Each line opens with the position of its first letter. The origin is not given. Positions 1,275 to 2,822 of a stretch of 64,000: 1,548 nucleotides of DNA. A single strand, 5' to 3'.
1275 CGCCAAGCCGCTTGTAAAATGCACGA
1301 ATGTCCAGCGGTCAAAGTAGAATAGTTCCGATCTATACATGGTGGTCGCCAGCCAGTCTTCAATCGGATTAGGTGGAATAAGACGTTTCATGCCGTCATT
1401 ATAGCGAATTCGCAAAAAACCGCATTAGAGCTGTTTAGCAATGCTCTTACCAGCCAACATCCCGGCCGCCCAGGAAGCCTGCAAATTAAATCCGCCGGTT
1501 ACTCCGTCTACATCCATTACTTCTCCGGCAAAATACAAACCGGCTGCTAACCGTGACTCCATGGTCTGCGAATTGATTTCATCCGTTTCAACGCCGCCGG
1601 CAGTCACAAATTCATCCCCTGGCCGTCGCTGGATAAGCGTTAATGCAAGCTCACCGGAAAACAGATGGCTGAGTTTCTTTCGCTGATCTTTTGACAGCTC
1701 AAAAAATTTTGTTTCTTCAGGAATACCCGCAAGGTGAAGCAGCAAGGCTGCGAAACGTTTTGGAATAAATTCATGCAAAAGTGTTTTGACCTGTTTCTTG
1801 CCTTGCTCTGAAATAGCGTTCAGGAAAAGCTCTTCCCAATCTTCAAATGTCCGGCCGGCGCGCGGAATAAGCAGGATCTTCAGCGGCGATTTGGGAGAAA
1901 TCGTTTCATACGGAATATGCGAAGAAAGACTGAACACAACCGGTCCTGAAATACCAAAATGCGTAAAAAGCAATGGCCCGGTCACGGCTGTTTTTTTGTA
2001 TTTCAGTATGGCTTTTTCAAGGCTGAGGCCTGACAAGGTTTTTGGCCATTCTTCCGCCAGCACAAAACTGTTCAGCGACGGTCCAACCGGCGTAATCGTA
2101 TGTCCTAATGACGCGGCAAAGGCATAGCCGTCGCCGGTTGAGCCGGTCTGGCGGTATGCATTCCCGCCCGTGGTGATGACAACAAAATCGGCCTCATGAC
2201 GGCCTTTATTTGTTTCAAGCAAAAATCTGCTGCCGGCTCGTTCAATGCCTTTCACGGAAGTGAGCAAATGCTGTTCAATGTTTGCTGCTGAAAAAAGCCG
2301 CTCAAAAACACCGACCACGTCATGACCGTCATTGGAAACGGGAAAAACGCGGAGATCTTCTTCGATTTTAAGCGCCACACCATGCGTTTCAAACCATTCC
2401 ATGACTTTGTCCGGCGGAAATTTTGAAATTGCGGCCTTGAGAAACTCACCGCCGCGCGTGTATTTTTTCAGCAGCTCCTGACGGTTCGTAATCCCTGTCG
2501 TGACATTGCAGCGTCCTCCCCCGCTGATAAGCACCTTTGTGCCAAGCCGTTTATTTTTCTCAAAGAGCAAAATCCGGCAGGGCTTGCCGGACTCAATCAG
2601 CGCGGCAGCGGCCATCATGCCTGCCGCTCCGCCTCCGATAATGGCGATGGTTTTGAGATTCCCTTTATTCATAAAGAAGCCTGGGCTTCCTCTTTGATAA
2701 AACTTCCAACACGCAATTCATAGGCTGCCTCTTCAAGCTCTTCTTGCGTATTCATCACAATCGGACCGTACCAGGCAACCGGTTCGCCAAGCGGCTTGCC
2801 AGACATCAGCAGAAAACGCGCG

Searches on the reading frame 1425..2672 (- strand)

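Call 19: search_protein_families(library=ncbifam, proteins=[window:1425-2672:-], max_evalue=1e-10)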
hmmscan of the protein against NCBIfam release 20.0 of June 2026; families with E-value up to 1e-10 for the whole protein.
window:1425-2672:- (415 aa): 2 families
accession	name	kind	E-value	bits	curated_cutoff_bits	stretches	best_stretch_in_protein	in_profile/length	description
TIGR00275.1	TIGR00275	subfamily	7.6e-116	387.2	183.8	1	9-409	1-401/401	aminoacetone oxidase family FAD-binding enzyme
TIGR03862.1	flavo_PP4765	subfamily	3.7e-29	101.7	242.65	1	33-413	3-373/376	TIGR03862 family flavoprotein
